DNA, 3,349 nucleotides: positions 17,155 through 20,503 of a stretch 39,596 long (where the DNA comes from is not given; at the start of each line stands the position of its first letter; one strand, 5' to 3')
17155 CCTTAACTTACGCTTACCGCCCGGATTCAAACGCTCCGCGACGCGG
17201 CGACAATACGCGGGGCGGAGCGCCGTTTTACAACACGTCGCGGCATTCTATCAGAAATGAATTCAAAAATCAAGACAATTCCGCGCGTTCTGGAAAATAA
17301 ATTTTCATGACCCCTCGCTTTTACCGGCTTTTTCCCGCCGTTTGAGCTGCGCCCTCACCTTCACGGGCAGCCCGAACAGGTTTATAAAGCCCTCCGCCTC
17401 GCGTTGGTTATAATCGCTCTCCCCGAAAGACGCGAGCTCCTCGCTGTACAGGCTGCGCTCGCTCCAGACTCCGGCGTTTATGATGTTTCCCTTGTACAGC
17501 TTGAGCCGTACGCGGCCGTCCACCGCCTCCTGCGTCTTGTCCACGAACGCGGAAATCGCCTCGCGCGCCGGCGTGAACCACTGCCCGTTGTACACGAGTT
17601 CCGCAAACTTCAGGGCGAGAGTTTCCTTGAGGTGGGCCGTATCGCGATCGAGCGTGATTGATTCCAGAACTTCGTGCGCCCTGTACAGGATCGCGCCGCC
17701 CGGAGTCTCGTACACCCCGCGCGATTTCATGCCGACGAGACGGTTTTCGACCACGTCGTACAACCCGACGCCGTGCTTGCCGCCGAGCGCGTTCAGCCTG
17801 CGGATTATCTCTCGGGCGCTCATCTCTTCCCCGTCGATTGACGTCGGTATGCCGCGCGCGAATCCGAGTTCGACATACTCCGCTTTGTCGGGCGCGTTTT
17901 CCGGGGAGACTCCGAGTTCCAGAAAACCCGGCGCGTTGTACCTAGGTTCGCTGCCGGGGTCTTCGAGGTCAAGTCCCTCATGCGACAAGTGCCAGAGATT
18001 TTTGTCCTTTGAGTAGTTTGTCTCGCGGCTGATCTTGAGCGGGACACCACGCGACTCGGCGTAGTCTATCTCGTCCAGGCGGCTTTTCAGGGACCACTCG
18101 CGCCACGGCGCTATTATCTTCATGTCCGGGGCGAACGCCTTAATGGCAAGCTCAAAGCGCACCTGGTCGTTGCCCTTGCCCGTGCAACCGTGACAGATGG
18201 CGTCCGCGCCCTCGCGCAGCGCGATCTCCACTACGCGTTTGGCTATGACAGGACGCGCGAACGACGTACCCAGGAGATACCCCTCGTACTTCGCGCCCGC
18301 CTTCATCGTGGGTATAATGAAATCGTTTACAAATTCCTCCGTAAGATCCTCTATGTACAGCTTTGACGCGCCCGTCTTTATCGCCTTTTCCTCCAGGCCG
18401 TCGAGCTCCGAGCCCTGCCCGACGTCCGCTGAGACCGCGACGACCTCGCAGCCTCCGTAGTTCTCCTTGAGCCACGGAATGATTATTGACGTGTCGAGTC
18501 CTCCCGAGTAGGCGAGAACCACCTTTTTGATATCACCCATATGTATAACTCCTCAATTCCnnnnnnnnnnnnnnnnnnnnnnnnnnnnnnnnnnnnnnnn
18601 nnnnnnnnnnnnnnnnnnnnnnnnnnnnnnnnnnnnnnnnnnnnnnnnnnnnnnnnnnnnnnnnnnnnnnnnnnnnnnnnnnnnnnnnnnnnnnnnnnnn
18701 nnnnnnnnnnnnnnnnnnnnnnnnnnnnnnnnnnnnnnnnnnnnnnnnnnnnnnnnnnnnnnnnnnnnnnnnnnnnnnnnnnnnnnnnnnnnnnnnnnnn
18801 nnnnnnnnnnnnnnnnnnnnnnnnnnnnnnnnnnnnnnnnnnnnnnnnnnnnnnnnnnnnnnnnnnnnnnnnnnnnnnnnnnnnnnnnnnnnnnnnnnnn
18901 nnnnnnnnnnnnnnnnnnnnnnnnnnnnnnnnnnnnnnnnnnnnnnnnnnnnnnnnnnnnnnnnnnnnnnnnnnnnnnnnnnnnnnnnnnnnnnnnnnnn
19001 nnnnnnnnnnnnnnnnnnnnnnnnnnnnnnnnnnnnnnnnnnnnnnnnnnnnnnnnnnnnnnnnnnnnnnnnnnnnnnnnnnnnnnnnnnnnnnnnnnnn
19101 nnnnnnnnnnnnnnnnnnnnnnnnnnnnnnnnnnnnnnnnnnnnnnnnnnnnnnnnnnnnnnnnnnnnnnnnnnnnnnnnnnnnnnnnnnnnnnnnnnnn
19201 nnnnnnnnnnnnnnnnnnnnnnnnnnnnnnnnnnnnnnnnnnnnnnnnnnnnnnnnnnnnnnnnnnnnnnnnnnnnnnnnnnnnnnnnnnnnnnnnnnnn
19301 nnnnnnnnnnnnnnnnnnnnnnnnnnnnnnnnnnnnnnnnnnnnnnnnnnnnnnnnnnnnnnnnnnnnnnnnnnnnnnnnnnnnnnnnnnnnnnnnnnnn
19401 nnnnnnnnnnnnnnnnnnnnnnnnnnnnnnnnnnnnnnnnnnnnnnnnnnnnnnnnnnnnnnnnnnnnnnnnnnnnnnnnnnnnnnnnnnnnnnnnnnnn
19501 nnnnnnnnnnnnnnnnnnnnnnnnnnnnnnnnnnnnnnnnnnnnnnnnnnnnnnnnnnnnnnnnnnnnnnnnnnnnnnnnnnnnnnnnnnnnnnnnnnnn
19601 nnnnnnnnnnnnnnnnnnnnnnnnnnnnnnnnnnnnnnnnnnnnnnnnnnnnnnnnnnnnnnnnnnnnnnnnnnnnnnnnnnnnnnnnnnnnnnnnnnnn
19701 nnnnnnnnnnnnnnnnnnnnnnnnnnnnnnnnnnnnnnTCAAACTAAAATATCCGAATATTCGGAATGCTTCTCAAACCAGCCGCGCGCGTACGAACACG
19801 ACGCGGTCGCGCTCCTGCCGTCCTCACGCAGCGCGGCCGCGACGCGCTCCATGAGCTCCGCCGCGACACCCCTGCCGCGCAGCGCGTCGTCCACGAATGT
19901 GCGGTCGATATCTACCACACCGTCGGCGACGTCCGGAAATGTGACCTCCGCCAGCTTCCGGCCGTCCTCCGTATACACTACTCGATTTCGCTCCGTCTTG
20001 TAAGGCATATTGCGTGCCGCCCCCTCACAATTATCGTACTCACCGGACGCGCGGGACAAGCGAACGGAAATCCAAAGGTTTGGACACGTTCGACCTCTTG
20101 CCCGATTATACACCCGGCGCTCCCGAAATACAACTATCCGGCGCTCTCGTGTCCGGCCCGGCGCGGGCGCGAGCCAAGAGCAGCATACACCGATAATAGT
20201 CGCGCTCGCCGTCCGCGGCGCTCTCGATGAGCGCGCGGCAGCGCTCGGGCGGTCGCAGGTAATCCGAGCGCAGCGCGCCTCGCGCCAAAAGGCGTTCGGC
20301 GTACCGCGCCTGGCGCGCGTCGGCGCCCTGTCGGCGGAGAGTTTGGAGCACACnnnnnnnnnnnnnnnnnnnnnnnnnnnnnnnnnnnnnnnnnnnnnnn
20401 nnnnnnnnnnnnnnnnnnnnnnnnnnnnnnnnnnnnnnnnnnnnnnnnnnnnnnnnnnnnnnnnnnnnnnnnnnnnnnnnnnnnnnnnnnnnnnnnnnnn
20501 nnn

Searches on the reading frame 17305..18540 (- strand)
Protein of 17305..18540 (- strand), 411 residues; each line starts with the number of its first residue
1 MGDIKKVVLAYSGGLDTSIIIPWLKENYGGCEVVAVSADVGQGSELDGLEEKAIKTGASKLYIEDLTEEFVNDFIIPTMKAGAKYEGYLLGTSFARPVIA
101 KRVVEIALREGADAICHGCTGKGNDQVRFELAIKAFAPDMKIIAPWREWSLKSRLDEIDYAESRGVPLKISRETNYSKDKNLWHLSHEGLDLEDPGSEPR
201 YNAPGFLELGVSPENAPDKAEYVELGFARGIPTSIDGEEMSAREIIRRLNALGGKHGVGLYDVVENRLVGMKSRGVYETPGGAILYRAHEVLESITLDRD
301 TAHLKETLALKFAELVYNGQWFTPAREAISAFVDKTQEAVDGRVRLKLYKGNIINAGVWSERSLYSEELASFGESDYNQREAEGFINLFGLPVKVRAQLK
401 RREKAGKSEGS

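Call 24: search_protein_families(library=pfam, proteins=[window:17305-18540:-])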
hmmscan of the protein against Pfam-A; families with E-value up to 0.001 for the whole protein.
window:17305-18540:- (411 aa): 2 families
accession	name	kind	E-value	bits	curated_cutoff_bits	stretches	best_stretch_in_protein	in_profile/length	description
PF20979.2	Arginosuc_syn_C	-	3e-73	246.5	27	1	176-395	1-218/219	Arginosuccinate synthase C-terminal domain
PF00764.25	Arginosuc_synth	-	5.2e-65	218.8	27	1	6-167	1-162/162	Arginosuccinate synthase N-terminal HUP domain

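Call 31: find_related_loci(query=window:17305-18540:-, collection=metagenome_contigs, flank=10000)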
Query window:17305-18540:- (411 aa) in metagenome_contigs; peptide patterns used: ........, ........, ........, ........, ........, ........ (x = any residue, [..] = any of these).
600 stretches matched a pattern (row limit reached: there are more); 580 encode a relative of the query (tblastn E <= 1e-3); the best 80 are kept; 80 distinct loci.
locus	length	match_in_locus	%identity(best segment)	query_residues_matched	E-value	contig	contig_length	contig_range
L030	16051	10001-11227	78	1-407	0e+0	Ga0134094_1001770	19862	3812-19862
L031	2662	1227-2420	76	4-401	0e+0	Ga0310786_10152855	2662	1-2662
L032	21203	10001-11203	77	3-402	0e+0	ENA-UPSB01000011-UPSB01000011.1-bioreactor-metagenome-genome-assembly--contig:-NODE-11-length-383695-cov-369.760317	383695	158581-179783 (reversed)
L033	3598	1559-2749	77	3-399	0e+0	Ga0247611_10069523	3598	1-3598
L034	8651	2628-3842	74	1-404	0e+0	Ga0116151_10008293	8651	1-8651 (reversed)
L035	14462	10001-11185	76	3-397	0e+0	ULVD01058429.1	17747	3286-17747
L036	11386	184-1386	75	1-401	0e+0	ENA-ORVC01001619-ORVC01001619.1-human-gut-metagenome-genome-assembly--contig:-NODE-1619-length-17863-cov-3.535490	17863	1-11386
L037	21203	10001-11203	75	1-401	0e+0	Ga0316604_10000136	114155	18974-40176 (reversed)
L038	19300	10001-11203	74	3-403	0e+0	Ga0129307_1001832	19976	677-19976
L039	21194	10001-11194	75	3-399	0e+0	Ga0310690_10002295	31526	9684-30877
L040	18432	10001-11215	72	1-404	0e+0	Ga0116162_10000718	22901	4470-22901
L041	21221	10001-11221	73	3-407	0e+0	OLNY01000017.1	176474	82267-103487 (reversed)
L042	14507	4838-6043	74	3-404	0e+0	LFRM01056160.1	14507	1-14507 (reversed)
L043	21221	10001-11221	73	3-407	0e+0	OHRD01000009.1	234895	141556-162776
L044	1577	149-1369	73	3-407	0e+0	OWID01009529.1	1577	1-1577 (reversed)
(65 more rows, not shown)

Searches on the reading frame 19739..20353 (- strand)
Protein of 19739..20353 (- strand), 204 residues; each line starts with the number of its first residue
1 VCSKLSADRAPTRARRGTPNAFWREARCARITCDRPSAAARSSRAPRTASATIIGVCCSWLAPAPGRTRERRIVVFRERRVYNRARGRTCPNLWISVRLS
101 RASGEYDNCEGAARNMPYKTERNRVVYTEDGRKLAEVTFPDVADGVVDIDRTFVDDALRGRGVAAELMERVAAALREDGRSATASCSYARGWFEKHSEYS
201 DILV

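Call 25: search_protein_families(library=pfam, proteins=[window:19739-20353:-])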
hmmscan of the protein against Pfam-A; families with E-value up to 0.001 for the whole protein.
window:19739-20353:- (204 aa): 4 families
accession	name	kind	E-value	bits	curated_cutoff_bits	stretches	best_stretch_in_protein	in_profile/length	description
PF14542.12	Acetyltransf_CG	-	2.1e-21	76.3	30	1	126-202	3-80/80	GCN5-related N-acetyl-transferase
PF13508.13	Acetyltransf_7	-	4.9e-05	24.1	27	1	126-196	7-80/84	Acetyltransferase (GNAT) domain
PF13673.13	Acetyltransf_10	-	6.8e-05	23.3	23.6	1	123-181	31-86/128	Acetyltransferase (GNAT) domain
PF00583.31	Acetyltransf_1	-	7.9e-05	23.3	20.7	1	126-180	37-93/116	Acetyltransferase (GNAT) family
